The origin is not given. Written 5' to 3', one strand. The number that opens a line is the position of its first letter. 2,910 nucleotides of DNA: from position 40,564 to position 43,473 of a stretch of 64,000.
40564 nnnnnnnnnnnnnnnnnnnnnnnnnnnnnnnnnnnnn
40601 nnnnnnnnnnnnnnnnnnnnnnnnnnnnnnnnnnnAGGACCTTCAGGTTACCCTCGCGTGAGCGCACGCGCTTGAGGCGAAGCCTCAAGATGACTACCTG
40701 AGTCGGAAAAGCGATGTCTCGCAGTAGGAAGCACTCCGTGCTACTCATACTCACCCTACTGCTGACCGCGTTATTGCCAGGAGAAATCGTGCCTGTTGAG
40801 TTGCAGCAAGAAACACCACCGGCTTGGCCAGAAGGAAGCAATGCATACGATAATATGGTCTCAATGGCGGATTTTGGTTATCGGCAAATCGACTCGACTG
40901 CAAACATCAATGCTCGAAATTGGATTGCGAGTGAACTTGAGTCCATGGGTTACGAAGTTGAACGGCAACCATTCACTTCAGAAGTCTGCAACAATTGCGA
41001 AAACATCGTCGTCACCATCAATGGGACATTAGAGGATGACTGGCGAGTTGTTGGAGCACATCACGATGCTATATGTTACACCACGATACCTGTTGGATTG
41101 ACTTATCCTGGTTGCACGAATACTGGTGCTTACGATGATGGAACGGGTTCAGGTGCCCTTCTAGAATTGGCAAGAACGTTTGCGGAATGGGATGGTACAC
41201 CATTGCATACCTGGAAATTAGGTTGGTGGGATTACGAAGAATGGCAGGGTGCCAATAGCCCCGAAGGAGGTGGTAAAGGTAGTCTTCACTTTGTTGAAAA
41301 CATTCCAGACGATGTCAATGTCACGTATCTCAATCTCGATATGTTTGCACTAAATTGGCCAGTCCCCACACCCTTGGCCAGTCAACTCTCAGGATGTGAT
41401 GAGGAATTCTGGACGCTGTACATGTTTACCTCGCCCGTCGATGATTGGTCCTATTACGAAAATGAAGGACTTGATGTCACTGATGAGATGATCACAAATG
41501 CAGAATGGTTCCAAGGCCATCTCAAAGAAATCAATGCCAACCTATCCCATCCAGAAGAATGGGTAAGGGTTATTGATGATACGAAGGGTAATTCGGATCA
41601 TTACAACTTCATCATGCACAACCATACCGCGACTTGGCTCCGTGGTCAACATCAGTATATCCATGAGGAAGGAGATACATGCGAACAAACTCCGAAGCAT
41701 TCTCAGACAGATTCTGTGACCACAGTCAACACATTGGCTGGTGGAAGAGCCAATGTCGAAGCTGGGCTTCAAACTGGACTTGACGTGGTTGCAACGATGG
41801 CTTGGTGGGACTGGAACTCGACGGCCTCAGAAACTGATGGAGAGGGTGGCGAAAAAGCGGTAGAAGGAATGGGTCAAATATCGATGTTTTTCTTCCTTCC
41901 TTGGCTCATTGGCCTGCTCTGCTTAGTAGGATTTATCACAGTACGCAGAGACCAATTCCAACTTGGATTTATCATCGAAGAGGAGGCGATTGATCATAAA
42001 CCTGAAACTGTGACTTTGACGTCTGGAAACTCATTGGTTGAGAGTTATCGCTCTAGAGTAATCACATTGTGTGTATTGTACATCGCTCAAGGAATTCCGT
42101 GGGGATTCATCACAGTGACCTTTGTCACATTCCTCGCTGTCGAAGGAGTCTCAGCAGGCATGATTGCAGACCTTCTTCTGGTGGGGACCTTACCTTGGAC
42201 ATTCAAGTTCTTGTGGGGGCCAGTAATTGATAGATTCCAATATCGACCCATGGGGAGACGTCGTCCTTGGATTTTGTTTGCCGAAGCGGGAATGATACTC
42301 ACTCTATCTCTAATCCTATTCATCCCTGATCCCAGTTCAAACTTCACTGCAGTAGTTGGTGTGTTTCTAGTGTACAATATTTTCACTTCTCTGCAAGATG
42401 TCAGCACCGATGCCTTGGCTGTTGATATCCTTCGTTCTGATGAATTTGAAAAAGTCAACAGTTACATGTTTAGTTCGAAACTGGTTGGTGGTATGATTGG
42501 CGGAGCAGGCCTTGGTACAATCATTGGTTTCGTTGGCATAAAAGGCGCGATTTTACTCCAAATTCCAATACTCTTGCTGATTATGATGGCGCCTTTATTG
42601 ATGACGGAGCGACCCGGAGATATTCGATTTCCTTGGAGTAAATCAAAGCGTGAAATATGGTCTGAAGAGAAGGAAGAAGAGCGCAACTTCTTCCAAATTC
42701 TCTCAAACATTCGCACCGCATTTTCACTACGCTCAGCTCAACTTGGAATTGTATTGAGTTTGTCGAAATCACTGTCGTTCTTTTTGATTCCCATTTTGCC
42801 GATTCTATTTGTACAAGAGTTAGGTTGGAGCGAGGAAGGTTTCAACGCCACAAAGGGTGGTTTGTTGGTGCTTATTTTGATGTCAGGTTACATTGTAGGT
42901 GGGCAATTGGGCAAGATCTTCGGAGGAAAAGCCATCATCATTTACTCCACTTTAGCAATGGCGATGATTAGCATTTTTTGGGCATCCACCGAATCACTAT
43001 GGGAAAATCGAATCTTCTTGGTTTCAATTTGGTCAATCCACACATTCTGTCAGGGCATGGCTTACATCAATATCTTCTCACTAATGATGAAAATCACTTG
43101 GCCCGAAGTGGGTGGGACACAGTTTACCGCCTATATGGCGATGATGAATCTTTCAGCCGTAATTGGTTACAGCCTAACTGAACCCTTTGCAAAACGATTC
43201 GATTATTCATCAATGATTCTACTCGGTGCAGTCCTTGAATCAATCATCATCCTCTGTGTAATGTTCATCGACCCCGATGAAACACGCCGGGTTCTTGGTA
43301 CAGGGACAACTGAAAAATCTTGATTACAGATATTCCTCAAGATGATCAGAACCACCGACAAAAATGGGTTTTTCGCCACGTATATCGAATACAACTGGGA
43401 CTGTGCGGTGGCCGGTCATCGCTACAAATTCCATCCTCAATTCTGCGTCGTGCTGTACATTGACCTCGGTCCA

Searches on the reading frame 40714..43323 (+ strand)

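Call 69: search_protein_families(library=pfam, proteins=[window:40714-43323:+], max_evalue=0.0001)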
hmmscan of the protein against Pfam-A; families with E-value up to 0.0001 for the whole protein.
window:40714-43323:+ (869 aa): 3 families
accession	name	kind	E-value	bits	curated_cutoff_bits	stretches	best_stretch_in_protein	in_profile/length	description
PF07690.21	MFS_1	-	1.1e-24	87.5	33.4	1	452-818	1-346/347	Major Facilitator Superfamily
PF04389.22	Peptidase_M28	-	1.4e-16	61.2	21.3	1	97-330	1-181/193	Peptidase family M28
PF13000.13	Acatn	-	3.7e-08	32.8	23.7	1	451-533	4-87/546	Acetyl-coenzyme A transporter 1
